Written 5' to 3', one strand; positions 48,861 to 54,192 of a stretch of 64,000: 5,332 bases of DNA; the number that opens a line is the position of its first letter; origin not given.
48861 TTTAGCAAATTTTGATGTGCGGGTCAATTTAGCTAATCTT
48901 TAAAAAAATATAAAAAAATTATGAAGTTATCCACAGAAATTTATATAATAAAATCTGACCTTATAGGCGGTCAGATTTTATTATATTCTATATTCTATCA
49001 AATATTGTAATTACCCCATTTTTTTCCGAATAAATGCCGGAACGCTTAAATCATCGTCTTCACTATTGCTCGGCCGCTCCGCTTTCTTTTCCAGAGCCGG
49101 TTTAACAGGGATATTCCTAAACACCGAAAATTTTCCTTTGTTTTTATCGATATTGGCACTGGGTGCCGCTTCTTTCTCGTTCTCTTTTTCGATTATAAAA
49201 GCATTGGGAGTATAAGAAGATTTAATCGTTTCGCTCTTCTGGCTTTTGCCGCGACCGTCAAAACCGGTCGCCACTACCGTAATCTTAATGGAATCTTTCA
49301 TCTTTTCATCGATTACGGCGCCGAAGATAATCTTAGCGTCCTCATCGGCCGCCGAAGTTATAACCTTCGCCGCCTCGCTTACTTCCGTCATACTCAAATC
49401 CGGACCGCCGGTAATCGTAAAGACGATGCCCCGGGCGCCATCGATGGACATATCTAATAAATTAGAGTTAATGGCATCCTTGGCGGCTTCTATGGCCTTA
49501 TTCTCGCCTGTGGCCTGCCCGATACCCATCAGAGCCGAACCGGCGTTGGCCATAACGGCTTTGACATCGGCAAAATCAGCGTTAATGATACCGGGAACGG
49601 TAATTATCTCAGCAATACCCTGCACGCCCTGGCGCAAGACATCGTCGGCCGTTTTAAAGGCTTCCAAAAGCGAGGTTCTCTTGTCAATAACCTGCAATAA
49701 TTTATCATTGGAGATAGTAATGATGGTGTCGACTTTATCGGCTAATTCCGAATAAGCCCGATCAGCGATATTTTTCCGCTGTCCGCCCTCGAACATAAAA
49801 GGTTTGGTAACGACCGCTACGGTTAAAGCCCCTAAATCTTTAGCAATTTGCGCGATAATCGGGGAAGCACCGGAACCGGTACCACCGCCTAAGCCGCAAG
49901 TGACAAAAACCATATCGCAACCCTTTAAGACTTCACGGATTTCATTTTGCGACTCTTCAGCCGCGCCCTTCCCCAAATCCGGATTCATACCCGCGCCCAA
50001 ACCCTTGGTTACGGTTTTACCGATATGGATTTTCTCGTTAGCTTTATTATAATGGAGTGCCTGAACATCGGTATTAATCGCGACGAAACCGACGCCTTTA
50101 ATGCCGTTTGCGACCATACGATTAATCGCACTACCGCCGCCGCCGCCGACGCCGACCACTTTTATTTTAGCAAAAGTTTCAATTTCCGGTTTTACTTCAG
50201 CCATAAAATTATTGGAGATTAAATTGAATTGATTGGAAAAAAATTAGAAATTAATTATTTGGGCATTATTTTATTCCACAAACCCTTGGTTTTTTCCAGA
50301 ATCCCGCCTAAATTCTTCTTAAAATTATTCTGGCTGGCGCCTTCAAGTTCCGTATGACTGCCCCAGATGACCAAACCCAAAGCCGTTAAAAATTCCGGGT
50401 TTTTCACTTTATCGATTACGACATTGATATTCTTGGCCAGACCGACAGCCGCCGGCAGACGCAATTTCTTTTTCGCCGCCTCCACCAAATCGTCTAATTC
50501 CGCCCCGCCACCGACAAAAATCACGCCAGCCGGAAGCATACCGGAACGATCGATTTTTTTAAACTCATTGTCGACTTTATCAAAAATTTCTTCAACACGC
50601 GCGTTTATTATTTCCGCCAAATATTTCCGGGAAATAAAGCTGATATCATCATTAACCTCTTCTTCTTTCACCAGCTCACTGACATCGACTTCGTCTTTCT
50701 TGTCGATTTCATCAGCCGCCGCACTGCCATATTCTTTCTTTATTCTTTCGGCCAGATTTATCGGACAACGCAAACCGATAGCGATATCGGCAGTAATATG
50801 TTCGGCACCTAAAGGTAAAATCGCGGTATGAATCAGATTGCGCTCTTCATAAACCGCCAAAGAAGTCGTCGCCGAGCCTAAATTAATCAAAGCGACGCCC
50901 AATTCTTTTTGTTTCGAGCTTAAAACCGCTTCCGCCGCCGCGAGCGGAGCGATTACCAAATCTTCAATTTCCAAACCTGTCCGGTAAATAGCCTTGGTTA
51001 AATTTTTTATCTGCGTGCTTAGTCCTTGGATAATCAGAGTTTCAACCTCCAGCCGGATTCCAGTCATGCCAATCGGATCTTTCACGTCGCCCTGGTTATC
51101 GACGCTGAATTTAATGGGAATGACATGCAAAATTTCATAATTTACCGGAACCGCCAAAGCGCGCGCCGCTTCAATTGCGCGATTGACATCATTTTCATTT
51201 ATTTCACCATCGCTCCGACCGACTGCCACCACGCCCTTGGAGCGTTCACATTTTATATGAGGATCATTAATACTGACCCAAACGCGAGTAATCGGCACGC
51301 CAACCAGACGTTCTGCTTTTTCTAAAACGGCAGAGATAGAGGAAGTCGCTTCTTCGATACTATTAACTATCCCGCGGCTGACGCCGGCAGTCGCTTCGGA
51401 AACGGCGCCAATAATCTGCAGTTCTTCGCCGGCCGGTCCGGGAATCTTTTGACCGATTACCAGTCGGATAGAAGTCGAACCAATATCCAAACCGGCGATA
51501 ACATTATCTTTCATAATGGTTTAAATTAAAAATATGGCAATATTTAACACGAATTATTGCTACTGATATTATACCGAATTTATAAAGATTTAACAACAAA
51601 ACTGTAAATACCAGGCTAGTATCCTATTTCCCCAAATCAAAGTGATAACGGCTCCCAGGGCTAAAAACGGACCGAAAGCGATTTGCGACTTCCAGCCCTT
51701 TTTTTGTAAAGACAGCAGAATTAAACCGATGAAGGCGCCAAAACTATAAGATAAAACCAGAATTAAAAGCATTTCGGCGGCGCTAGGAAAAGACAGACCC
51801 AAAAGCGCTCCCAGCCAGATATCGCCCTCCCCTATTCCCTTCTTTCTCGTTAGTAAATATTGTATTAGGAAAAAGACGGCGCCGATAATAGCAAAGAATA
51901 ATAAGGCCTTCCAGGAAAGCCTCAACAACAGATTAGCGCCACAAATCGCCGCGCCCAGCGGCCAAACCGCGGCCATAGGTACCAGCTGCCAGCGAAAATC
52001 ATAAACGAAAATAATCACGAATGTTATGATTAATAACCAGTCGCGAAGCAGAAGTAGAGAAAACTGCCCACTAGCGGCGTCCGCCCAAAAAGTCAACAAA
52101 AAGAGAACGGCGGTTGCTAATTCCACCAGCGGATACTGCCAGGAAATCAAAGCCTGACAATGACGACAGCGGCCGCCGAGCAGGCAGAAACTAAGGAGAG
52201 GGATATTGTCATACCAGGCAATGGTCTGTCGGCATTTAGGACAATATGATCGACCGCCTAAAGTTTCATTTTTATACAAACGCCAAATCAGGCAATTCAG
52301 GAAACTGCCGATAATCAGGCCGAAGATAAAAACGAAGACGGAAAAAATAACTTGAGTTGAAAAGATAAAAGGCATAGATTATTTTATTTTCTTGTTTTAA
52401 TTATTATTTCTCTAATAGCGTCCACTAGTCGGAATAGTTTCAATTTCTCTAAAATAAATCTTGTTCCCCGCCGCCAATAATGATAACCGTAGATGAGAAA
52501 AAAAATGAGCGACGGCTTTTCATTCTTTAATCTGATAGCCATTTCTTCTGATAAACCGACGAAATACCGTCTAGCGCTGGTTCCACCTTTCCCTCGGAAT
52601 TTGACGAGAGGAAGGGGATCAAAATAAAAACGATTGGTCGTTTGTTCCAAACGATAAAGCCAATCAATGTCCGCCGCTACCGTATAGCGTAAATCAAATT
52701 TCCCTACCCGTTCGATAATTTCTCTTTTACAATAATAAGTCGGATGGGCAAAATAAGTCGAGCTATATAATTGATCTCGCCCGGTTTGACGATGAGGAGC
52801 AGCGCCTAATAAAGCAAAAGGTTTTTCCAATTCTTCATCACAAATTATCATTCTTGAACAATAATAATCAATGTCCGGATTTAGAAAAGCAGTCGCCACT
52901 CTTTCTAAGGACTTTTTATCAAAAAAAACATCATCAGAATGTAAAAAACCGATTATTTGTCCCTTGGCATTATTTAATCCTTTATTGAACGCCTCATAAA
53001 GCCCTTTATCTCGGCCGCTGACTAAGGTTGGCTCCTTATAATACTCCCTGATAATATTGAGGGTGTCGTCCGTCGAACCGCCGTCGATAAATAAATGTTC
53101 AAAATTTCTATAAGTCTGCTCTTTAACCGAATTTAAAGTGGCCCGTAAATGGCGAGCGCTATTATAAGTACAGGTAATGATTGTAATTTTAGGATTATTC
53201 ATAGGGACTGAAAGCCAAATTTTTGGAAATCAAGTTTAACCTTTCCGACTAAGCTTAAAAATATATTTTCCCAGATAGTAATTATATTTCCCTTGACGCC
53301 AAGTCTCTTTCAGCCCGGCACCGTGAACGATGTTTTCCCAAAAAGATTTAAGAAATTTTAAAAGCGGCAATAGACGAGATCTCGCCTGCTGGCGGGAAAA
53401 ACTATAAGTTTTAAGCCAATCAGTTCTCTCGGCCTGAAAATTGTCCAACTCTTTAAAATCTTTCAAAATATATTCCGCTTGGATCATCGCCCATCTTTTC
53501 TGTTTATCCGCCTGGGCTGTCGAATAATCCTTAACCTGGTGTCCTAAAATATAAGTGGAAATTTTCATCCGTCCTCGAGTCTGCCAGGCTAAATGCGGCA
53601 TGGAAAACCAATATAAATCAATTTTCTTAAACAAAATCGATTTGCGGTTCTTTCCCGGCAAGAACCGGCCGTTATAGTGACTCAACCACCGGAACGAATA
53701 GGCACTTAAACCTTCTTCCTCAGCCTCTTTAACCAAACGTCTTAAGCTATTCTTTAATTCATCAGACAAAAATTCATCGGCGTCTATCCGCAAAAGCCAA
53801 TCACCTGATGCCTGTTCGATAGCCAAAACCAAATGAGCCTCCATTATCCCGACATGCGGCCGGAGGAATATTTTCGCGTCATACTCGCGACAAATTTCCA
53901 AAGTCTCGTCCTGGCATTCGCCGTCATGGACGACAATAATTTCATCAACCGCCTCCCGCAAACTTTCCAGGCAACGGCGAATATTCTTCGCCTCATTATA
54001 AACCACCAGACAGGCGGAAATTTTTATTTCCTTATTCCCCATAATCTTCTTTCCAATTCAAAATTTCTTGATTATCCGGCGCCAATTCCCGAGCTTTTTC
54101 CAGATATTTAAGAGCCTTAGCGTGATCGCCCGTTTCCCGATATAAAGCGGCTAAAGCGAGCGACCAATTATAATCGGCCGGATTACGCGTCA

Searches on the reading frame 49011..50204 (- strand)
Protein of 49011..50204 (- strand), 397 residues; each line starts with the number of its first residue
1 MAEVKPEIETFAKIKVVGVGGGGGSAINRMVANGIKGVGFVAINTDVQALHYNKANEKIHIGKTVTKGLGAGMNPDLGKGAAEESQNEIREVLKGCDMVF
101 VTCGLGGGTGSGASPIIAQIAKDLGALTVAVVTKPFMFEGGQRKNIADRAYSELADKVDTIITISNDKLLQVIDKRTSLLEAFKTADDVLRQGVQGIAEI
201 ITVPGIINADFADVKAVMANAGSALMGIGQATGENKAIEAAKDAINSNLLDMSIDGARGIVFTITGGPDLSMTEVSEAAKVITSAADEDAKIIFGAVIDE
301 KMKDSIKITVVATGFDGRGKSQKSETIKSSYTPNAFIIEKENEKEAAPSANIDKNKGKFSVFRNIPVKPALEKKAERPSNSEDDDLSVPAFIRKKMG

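Call 70: search_protein_families(library=pfam, proteins=[window:49011-50204:-], max_evalue=0.00001)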
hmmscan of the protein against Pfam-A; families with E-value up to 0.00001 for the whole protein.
window:49011-50204:- (397 aa): 2 families
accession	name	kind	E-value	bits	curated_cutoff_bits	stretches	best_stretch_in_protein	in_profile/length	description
PF00091.31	Tubulin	-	6.7e-48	163.9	33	1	13-173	1-189/190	Tubulin/FtsZ family, GTPase domain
PF12327.13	FtsZ_C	-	2.3e-34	118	27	1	222-316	1-95/95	FtsZ family, C-terminal domain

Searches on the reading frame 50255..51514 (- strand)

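Call 70: search_protein_families(library=pfam, proteins=[window:50255-51514:-], max_evalue=0.00001)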
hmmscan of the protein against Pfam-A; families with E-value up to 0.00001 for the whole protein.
window:50255-51514:- (419 aa): 3 families
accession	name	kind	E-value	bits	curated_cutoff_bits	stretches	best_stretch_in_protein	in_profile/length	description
PF14450.12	FtsA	-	8.7e-32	110.6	31.8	1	208-380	1-127/127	Cell division protein FtsA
PF02491.25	SHS2_FTSA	-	1.4e-27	96.3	25.4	1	86-162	3-78/79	SHS2 domain inserted in FTSA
PF06723.19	MreB_Mbl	-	2e-06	27.3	27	1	190-358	130-304/327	MreB/Mbl protein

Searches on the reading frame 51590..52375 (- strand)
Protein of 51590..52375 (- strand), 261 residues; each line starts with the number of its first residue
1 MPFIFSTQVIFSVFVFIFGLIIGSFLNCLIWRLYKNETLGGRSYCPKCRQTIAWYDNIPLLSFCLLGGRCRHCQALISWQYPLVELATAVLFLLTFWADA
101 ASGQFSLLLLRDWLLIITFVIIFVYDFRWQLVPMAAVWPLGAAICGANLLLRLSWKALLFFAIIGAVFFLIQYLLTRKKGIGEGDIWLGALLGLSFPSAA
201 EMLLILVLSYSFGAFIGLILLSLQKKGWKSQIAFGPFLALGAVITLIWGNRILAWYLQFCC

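Call 70: search_protein_families(library=pfam, proteins=[window:51590-52375:-], max_evalue=0.00001)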
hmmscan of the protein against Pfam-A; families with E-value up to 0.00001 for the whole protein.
window:51590-52375:- (261 aa): 2 families
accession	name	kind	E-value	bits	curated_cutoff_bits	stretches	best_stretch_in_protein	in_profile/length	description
PF06750.18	A24_N_bact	-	3.2e-31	107.7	23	1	17-97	1-82/84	Bacterial Peptidase A24 N-terminal domain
PF01478.23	Peptidase_A24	-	1.3e-07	32.4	26.5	1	113-218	1-104/104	Type IV leader peptidase family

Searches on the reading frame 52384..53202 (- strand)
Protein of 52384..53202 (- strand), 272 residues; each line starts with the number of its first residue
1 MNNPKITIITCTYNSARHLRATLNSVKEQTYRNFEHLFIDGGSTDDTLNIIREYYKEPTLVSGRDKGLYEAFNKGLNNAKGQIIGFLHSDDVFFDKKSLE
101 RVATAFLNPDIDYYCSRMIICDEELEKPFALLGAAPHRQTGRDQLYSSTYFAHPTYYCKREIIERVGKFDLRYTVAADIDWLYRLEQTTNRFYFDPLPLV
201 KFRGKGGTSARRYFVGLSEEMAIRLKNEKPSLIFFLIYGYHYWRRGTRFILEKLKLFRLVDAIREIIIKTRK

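Call 7: search_protein_families(library=pfam, proteins=[window:52384-53202:-], max_evalue=0.01)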
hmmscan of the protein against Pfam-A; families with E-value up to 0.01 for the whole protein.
window:52384-53202:- (272 aa): 3 families
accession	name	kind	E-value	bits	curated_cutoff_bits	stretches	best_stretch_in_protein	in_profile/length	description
PF00535.33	Glycos_transf_2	-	6.5e-27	95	23.3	1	7-164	1-165/168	Glycosyl transferase family 2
PF10111.15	Glyco_tranf_2_2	-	1.2e-06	28.7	27.3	1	8-93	2-94/276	Glycosyltransferase like family 2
PF13641.12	Glyco_tranf_2_3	-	1.4e-06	28.9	27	1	4-114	1-119/230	Glycosyltransferase like family 2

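Call 8: search_protein_families(library=ncbifam, proteins=[window:52384-53202:-], max_evalue=0.01)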
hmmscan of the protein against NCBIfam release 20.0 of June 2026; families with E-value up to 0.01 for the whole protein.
window:52384-53202:- (272 aa): 19 families
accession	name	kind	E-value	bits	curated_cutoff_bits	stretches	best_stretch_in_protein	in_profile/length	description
NF047683.1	TeichurnBiosyTuaG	equivalog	4e-18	66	400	1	2-101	4-106/252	teichuronic acid biosynthesis protein TuaG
NF053739.1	GlytfEpsEBac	equivalog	2.8e-15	56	450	1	4-213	1-213/265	glycosyltransferase EpsE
NF007482.0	PRK10073.1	equivalog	3.5e-15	55.9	423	1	3-96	5-101/334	glycosyltransferase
TIGR04283.1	glyco_like_mftF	equivalog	9.3e-15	54.8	182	1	6-189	1-173/221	TIGR04283 family arsenosugar biosynthesis glycosyltransferase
NF041875.1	EPS_EpsD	equivalog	1.4e-12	47.6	370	1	7-197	2-201/325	exopolysaccharide biosynthesis glycosyltransferase EpsD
TIGR03965.1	mycofact_glyco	equivalog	3.8e-12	45.8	280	1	4-205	74-283/467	mycofactocin biosynthesis glycosyltransferase MftF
TIGR03937.1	PgaC_IcaA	equivalog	8.8e-12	44.7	422.3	1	3-101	44-145/407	poly-beta-1,6-N-acetyl-D-glucosamine synthase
TIGR04009.1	wcaE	equivalog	2.1e-11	43.6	369.2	1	8-98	5-100/248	colanic acid biosynthesis glycosyltransferase WcaE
NF050050.1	ProtGlycPglI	equivalog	9.6e-10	38.3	500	1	4-96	2-99/306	GalNAc(5)-diNAcBac-PP-undecaprenol beta-1,3-glucosyltransferase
NF038302.1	EPS_HpsE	equivalog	1.6e-09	37.2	300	1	5-93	2-99/307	hormogonium polysaccharide biosynthesis glycosyltransferase HpsE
TIGR03111.1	glyc2_xrt_Gpos1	hypoth_equivalog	8.6e-09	34.7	363.95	1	3-115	48-166/439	TIGR03111 family XrtG-associated glycosyltransferase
NF038299.1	EPS_HpsN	equivalog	2.6e-07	29.9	425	1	4-112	1-113/317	hormogonium polysaccharide biosynthesis glycosyltransferase HpsN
NF041394.1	GtaseAglG_Halo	equivalog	4.3e-07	29.5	440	1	5-102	2-103/304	glucosyl-dolichyl phosphate glucuronosyltransferase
TIGR04195.1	S_glycosyl_SunS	equivalog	1.4e-05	24.2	350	1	3-106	56-158/421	SunS family peptide S-glycosyltransferase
NF047588.1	GlcsyltransPgfSStrep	equivalog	0.00044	19.5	500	1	5-84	2-89/308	glycosyltransferase PgfS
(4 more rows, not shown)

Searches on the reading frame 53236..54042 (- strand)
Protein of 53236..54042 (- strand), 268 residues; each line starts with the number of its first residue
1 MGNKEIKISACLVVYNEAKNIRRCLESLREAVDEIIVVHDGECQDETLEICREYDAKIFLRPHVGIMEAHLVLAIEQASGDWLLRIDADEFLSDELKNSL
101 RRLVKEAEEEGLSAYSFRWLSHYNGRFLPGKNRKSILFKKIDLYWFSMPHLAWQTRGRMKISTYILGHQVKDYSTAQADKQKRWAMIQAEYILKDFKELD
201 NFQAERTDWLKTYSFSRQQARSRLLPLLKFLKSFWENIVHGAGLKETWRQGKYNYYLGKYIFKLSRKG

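Call 7: search_protein_families(library=pfam, proteins=[window:53236-54042:-], max_evalue=0.01)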
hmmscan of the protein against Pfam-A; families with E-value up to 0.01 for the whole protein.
window:53236-54042:- (268 aa): 2 families
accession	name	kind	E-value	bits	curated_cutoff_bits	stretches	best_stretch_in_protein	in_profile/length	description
PF00535.33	Glycos_transf_2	-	1.9e-21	77.2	23.3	1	9-140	1-132/168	Glycosyl transferase family 2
PF13704.12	Glyco_tranf_2_4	-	4.3e-08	34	27.5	1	16-95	2-87/98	Glycosyl transferase family 2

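Call 8: search_protein_families(library=ncbifam, proteins=[window:53236-54042:-], max_evalue=0.01)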
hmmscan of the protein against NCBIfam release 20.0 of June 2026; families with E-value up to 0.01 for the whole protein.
window:53236-54042:- (268 aa): 7 families
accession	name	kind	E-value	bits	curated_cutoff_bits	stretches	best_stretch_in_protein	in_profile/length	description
TIGR04195.1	S_glycosyl_SunS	equivalog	5.2e-12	45.3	350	1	8-105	59-156/421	SunS family peptide S-glycosyltransferase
TIGR04283.1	glyco_like_mftF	equivalog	3.7e-11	43.1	182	1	12-111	5-105/221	TIGR04283 family arsenosugar biosynthesis glycosyltransferase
NF007482.0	PRK10073.1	equivalog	3.9e-06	26.1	423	1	2-104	2-110/334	glycosyltransferase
TIGR04182.1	glyco_TIGR04182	equivalog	5.2e-05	22.8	325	1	13-91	7-84/293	S-layer glycoprotein N-glycosyltransferase AglJ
TIGR03937.1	PgaC_IcaA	equivalog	0.0007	18.7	422.3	1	7-97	46-143/407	poly-beta-1,6-N-acetyl-D-glucosamine synthase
NF010496.0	PRK13915.1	equivalog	0.0049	16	262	1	5-63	30-93/307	glucosyl-3-phosphoglycerate synthase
NF058614.1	PPMAGASynPpgS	equivalog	0.0056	16.1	370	1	13-62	7-55/226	polyprenyl-phospho-N-acetylgalactosaminyl synthase PpgS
